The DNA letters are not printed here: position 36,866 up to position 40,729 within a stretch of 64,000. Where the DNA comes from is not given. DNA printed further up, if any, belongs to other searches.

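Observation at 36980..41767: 1595 aa STAND NTPase with an unusual HEAT - DUF4062-like - NACHT - KLC-type TPR architecture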

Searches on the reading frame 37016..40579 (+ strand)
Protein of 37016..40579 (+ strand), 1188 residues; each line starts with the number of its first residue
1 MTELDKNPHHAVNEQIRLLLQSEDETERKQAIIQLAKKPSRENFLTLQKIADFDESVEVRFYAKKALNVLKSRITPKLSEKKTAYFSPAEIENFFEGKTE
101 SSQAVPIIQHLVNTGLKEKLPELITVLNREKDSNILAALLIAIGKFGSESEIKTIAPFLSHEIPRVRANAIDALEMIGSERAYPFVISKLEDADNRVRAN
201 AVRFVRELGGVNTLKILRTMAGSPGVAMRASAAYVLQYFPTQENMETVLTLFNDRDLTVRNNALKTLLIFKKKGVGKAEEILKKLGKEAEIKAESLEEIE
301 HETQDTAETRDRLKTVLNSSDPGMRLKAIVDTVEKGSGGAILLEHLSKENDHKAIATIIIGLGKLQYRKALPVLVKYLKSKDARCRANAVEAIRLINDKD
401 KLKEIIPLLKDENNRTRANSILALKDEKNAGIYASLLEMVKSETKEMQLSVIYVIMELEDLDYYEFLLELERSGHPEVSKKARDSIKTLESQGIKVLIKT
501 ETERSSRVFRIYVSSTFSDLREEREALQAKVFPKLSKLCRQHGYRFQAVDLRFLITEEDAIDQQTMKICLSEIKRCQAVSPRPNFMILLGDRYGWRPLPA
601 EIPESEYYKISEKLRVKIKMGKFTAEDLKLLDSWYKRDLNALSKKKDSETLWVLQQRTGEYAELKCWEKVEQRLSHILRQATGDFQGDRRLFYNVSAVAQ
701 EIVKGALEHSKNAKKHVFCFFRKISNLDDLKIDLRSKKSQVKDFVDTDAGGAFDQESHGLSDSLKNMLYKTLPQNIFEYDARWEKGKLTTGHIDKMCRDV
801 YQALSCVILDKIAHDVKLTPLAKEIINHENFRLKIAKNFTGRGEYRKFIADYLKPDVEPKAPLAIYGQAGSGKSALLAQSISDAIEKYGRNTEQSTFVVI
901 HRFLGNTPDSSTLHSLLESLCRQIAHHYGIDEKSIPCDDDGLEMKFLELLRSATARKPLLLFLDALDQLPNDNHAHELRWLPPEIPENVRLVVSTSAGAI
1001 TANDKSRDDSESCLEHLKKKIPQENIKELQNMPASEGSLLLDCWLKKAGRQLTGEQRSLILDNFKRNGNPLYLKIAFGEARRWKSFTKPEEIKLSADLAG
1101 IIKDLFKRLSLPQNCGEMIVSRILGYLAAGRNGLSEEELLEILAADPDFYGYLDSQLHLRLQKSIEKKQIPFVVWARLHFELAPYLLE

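Call 43: search_protein_representatives(protein=window:37016-40579:+)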
Query: 1188 residues. Proteins with E-value up to 0.001 (for the whole library): 22008; up to 1e-10: 9556; up to 1e-30: 2903. The best 150 are listed.
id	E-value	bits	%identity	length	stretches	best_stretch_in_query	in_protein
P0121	0.0e+00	2638.9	100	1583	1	1-1188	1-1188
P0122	0.0e+00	1481.7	63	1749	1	9-1186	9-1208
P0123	1.3e-253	861.3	45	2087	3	140-1188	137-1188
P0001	1.2e-201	689.2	53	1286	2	629-1188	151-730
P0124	5.5e-188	643.9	54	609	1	15-587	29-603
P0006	1.6e-171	589.4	50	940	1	505-1188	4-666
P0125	7.9e-171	587.1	49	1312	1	504-1188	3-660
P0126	9.7e-171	586.8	50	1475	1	504-1188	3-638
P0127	1.9e-169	582.6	50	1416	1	505-1188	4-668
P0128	8.7e-168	577.0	50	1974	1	505-1188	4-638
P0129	2.4e-167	575.6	49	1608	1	505-1188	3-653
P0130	1.2e-165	570.0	49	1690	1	505-1188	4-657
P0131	7.7e-162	557.3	46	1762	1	506-1188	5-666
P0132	5.6e-161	554.5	48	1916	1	506-1188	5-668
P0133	5.7e-161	554.5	50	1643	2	504-932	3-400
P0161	6.3e-147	508.0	35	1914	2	20-641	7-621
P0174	9.2e-143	494.2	43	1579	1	469-1187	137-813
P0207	1.7e-135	470.1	41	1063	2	16-506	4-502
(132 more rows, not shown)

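Call 46: search_protein_families(library=pfam, proteins=[P0122, P0123, P0124, P0161, P0207, P0174], max_evalue=0.00001)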
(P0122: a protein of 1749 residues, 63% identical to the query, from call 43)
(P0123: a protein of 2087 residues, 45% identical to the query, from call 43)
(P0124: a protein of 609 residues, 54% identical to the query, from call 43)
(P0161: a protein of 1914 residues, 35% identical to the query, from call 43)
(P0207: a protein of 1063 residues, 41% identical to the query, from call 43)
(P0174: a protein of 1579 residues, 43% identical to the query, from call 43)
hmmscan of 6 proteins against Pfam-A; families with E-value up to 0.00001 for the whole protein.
P0122 (1749 aa): 46 families (the best 25 are shown)
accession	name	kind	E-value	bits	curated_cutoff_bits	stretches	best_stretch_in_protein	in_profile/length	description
PF00400.38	WD40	-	4.3e-90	292.8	27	7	1498-1536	1-39/39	WD domain, G-beta repeat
PF25173.1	Beta-prop_WDR3_1st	-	8.1e-77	257.5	154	3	1612-1744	50-182/184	WDR3 first beta-propeller domain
PF25174.1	Beta-prop_THOC3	-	2.1e-76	256.9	305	2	1507-1745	1-241/272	THOC3 beta-propeller domain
PF25172.1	Beta-prop_WDR3_2nd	-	1.1e-68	232.1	140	4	1459-1576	168-286/293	WDR3 second beta-propeller domain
PF25175.1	Beta-prop_WDR5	-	7.7e-61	206.4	250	2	1460-1624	4-169/296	WDR5 beta-propeller domain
PF24807.1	WD40_CDC20-Fz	-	3.9e-57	194.2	200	2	1459-1702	44-292/292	CDC20/Fizzy WD40 domain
PF24814.1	WD40_Prp19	-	1.1e-56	192.4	320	2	1554-1744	11-204/281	Prp19 WD40 domain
PF25391.1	WD40_Gbeta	-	2.2e-56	191.7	150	3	1460-1619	178-340/340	G protein beta WD-40 repeat protein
PF23414.1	Beta-prop_EML_2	-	1.1e-53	182.8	90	3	1516-1668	6-159/266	Echinoderm microtubule-associated protein second beta-propeller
PF24817.1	WD40_WDHD1_1st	-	1.6e-53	182.3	109.9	5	1500-1588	78-167/291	WDHD1 first WD40 domain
PF25047.1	Beta-prop_TEP1_2nd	-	1e-42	146.5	89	2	1501-1620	83-204/255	TEP-1 second beta-propeller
PF24805.1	EIF3I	-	2.1e-39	136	200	3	1544-1648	5-108/324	EIF3I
PF13646.12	HEAT_2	-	2.8e-36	124.1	27.7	4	120-201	2-84/88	HEAT repeats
PF25168.1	Beta-prop_WDR36-Utp21_2nd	-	3.5e-36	125.6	84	1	1629-1691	236-297/335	WDR36/Utp21 second beta-propeller domain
PF24105.1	Beta-prop_CAF1B_HIR1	-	9.8e-35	120.7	80.5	4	1629-1708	126-205/383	CAF1B/HIR1 beta-propeller domain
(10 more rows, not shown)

P0123 (2087 aa): 48 families (the best 25 are shown)
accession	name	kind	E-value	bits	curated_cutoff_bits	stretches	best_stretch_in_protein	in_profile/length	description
PF00400.38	WD40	-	6.4e-121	390.2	27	11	1960-1996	3-39/39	WD domain, G-beta repeat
PF25173.1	Beta-prop_WDR3_1st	-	1.2e-109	364.5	154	4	1919-2075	22-179/184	WDR3 first beta-propeller domain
PF25174.1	Beta-prop_THOC3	-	4.8e-100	334.5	305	3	1533-1772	17-243/272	THOC3 beta-propeller domain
PF25175.1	Beta-prop_WDR5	-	8e-94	314.7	250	5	1911-2058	37-186/296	WDR5 beta-propeller domain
PF24814.1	WD40_Prp19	-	1.2e-85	287.4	320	4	1856-2038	30-205/281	Prp19 WD40 domain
PF24817.1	WD40_WDHD1_1st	-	7.3e-77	258.8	109.9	5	1792-1960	13-162/291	WDHD1 first WD40 domain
PF25172.1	Beta-prop_WDR3_2nd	-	4.3e-74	249.8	140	5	1837-2071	40-279/293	WDR3 second beta-propeller domain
PF25047.1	Beta-prop_TEP1_2nd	-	3.4e-72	243.1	89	3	1552-1687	82-217/255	TEP-1 second beta-propeller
PF24807.1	WD40_CDC20-Fz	-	1.2e-70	238.6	200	4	1783-2037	50-292/292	CDC20/Fizzy WD40 domain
PF25391.1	WD40_Gbeta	-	5.4e-63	213.5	150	5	1472-1589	139-255/340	G protein beta WD-40 repeat protein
PF23414.1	Beta-prop_EML_2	-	1.5e-62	211.8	90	4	1609-1773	5-155/266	Echinoderm microtubule-associated protein second beta-propeller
PF25168.1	Beta-prop_WDR36-Utp21_2nd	-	1.2e-61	209.4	84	3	1839-2001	116-273/335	WDR36/Utp21 second beta-propeller domain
PF24796.1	WDR55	-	2.2e-55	188.2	200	3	1466-1594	43-171/296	WDR55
PF24805.1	EIF3I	-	6.1e-54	183.8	200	4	1922-2032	6-114/324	EIF3I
PF24105.1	Beta-prop_CAF1B_HIR1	-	1.1e-47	163.3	80.5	4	1870-1999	62-203/383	CAF1B/HIR1 beta-propeller domain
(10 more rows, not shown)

P0124 (609 aa): 8 families
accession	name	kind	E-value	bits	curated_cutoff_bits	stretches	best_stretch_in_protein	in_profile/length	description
PF13646.12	HEAT_2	-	8.9e-36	122.5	27.7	3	200-283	2-87/88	HEAT repeats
PF02985.28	HEAT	-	3.9e-18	64.3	23.5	0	169-195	3-29/31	HEAT repeat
PF13513.12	HEAT_EZ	-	2.5e-10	41.1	27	0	199-219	30-50/55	HEAT-like repeat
PF13271.11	DUF4062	-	4.2e-09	36.9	24.7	1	526-593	1-54/82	Domain of unknown function (DUF4062)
PF12717.13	Cnd1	-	3.2e-08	34.2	26.4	0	370-446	2-88/162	non-SMC mitotic condensation complex subunit 1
PF03130.22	HEAT_PBS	-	8.9e-07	29.3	20.9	0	370-394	1-25/27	PBS lyase HEAT-like repeat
PF00514.29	Arm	-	1.8e-06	28.2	20.6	0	386-410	13-37/41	Armadillo/beta-catenin-like repeat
PF21581.3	SCD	-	5e-06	27.2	27.5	0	253-288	24-59/75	Stromalin conservative domain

P0161 (1914 aa): 52 families (the best 25 are shown)
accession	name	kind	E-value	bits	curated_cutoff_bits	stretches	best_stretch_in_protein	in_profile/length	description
PF00400.38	WD40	-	4.3e-88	286.5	27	7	1544-1575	7-38/39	WD domain, G-beta repeat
PF25173.1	Beta-prop_WDR3_1st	-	2.3e-83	278.9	154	4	1530-1702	11-183/184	WDR3 first beta-propeller domain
PF25174.1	Beta-prop_THOC3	-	2.9e-81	272.9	305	4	1417-1619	40-242/272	THOC3 beta-propeller domain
PF24814.1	WD40_Prp19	-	2.4e-75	253.7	320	3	1521-1720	22-223/281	Prp19 WD40 domain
PF24817.1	WD40_WDHD1_1st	-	5.9e-69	232.9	109.9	5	1632-1714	86-168/291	WDHD1 first WD40 domain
PF25175.1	Beta-prop_WDR5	-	1.8e-67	228.1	250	3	1377-1589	6-220/296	WDR5 beta-propeller domain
PF23414.1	Beta-prop_EML_2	-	1.7e-64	218.2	90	5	1339-1459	39-160/266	Echinoderm microtubule-associated protein second beta-propeller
PF25172.1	Beta-prop_WDR3_2nd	-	2.2e-52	178.5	140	3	1508-1661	134-288/293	WDR3 second beta-propeller domain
PF24807.1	WD40_CDC20-Fz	-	3.8e-49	168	200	3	1333-1575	45-292/292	CDC20/Fizzy WD40 domain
PF25047.1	Beta-prop_TEP1_2nd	-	1.1e-46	159.6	89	4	1584-1719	84-219/255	TEP-1 second beta-propeller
PF25391.1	WD40_Gbeta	-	2.5e-46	158.7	150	4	1503-1702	139-340/340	G protein beta WD-40 repeat protein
PF25168.1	Beta-prop_WDR36-Utp21_2nd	-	2.9e-44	152.2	84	2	1405-1483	222-299/335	WDR36/Utp21 second beta-propeller domain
PF13646.12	HEAT_2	-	1.6e-42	144.1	27.7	3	328-412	3-88/88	HEAT repeats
PF24805.1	EIF3I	-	8.2e-41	140.6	200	3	1630-1826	8-213/324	EIF3I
PF24796.1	WDR55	-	4.8e-40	137.9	200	2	1332-1575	46-291/296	WDR55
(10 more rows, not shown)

P0207 (1063 aa): 5 families
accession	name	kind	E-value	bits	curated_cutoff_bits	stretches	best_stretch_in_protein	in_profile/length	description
PF14903.11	WG_beta_rep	-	3.1e-78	257.8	25.6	7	902-936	1-35/35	WG containing repeat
PF13646.12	HEAT_2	-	9.5e-51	170.5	27.7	3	339-421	5-88/88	HEAT repeats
PF02985.28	HEAT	-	1.2e-15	56.6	23.5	0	146-167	4-25/31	HEAT repeat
PF13513.12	HEAT_EZ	-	3.8e-09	37.3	27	0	619-643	28-52/55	HEAT-like repeat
PF12717.13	Cnd1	-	3e-06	27.8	26.4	0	391-422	53-84/162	non-SMC mitotic condensation complex subunit 1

P0174 (1579 aa): 49 families (the best 25 are shown)
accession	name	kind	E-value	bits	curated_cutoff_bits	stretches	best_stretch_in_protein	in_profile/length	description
PF25173.1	Beta-prop_WDR3_1st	-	2.6e-195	643.8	154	7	1324-1494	14-184/184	WDR3 first beta-propeller domain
PF00400.38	WD40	-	8e-131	421.5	27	12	1037-1073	3-39/39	WD domain, G-beta repeat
PF25174.1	Beta-prop_THOC3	-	3.2e-122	407.2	305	5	1212-1435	1-225/272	THOC3 beta-propeller domain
PF25391.1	WD40_Gbeta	-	4.5e-103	345.2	150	5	1296-1493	142-340/340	G protein beta WD-40 repeat protein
PF24814.1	WD40_Prp19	-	1.1e-100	336.7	320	4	1080-1252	42-216/281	Prp19 WD40 domain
PF25175.1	Beta-prop_WDR5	-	1.8e-96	323.4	250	3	1334-1572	5-248/296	WDR5 beta-propeller domain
PF25172.1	Beta-prop_WDR3_2nd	-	7.5e-94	314.7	140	5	998-1115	170-287/293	WDR3 second beta-propeller domain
PF24807.1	WD40_CDC20-Fz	-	3.9e-87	292.7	200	4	1331-1564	43-281/292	CDC20/Fizzy WD40 domain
PF24817.1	WD40_WDHD1_1st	-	1.1e-83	281.3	109.9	8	1297-1376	86-165/291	WDHD1 first WD40 domain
PF25047.1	Beta-prop_TEP1_2nd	-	2.4e-75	253.4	89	6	1375-1513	84-223/255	TEP-1 second beta-propeller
PF24805.1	EIF3I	-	5.4e-71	239.8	200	5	1419-1522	6-109/324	EIF3I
PF24105.1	Beta-prop_CAF1B_HIR1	-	3.7e-62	210.9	80.5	9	996-1075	123-202/383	CAF1B/HIR1 beta-propeller domain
PF25168.1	Beta-prop_WDR36-Utp21_2nd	-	6.8e-60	203.6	84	4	1084-1204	154-273/335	WDR36/Utp21 second beta-propeller domain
PF24796.1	WDR55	-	3.6e-57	194.1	200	4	1372-1576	44-250/296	WDR55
PF23414.1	Beta-prop_EML_2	-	5.2e-57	193.7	90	4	1302-1457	3-158/266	Echinoderm microtubule-associated protein second beta-propeller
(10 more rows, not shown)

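Call 47: find_encoding_contigs(protein=P0122, flank=10000, max_places=4)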
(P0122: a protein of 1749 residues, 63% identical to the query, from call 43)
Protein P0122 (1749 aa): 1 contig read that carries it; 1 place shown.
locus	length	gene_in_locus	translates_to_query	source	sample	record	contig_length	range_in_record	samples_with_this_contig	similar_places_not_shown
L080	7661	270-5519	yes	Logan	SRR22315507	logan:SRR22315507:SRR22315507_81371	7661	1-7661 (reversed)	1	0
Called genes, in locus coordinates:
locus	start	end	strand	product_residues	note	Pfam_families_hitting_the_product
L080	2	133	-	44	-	?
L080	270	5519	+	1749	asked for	PF13646:HEAT_2, PF13646:HEAT_2, PF13191:AAA_16, PF24883:NPHP3_N, PF00400:WD40, PF23381:Beta-prop_IFT122_1st, PF23409:Beta-prop_EML, PF23414:Beta-prop_EML_2, +86 more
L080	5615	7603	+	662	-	-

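Call 48: find_encoding_contigs(protein=P0123, flank=10000, max_places=4)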
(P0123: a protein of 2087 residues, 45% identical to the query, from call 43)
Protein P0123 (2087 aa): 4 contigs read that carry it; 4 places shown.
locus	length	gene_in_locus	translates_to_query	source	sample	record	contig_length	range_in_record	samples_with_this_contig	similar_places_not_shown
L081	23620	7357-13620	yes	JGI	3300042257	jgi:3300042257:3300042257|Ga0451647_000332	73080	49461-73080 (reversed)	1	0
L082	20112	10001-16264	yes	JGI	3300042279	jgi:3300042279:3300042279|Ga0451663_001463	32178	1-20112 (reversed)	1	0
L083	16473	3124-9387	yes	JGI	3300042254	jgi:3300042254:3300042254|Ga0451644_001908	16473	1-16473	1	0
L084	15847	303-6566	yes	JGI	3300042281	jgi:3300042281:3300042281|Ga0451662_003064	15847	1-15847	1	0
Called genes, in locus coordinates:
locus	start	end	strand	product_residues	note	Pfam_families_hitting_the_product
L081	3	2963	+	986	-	?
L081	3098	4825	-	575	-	-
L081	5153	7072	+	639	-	PF13281:MAP3K_TRAF_bd, PF20308:TPR-S, PF00211:Guanylate_cyc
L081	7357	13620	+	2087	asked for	PF13646:HEAT_2, PF13271:DUF4062, PF00400:WD40, PF23381:Beta-prop_IFT122_1st, PF23409:Beta-prop_EML, PF23414:Beta-prop_EML_2, PF24782:WD40_MABP1-WDR62_2nd, PF24796:WDR55, +109 more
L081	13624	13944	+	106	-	-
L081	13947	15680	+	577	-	PF03781:FGE-sulfatase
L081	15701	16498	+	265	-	PF03781:FGE-sulfatase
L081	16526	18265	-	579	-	-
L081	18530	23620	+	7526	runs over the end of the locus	PF03781:FGE-sulfatase, PF13360:PQQ_2, PF13570:Beta-prop_ACSF4, PF00041:fn3, PF00041:fn3, PF03781:FGE-sulfatase, PF03781:FGE-sulfatase, PF03781:FGE-sulfatase, +31 more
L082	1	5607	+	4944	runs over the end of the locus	PF24489:Ig_J_second (faint), PF21027:Sde0182_C (faint), PF22352:K319L-like_PKD (faint), PF00041:fn3 (weak), PF00041:fn3, PF03781:FGE-sulfatase, PF00041:fn3 (weak), PF03781:FGE-sulfatase, +5 more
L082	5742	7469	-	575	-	-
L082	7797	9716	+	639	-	PF13281:MAP3K_TRAF_bd, PF20308:TPR-S, PF00211:Guanylate_cyc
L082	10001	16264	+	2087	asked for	PF13646:HEAT_2, PF13271:DUF4062, PF00400:WD40, PF23381:Beta-prop_IFT122_1st, PF23409:Beta-prop_EML, PF23414:Beta-prop_EML_2, PF24782:WD40_MABP1-WDR62_2nd, PF24796:WDR55, +109 more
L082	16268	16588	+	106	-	-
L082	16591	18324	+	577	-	PF03781:FGE-sulfatase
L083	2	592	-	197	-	?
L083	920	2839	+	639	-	PF13281:MAP3K_TRAF_bd, PF20308:TPR-S, PF00211:Guanylate_cyc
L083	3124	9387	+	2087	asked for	PF13646:HEAT_2, PF13271:DUF4062, PF00400:WD40, PF23381:Beta-prop_IFT122_1st, PF23409:Beta-prop_EML, PF23414:Beta-prop_EML_2, PF24782:WD40_MABP1-WDR62_2nd, PF24796:WDR55, +109 more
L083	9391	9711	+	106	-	-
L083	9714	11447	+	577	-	PF03781:FGE-sulfatase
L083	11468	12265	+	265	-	PF03781:FGE-sulfatase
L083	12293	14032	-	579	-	-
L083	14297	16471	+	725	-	?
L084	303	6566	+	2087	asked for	PF13646:HEAT_2, PF13271:DUF4062, PF00400:WD40, PF23381:Beta-prop_IFT122_1st, PF23409:Beta-prop_EML, PF23414:Beta-prop_EML_2, PF24782:WD40_MABP1-WDR62_2nd, PF24796:WDR55, +109 more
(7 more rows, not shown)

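Call 49: find_encoding_contigs(protein=P0161, flank=10000, max_places=4)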
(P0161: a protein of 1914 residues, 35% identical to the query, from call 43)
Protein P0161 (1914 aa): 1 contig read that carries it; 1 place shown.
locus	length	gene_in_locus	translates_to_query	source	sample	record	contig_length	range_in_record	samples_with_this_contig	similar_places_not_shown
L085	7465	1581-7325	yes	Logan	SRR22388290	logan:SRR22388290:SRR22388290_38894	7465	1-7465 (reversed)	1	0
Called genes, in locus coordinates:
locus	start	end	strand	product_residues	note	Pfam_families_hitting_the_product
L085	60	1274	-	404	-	-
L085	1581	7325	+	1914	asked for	PF13646:HEAT_2, PF05729:NACHT, PF24883:NPHP3_N, PF00400:WD40, PF23381:Beta-prop_IFT122_1st, PF23393:Beta-prop_WDR90_POC16_2nd, PF23414:Beta-prop_EML_2, PF24105:Beta-prop_CAF1B_HIR1, +92 more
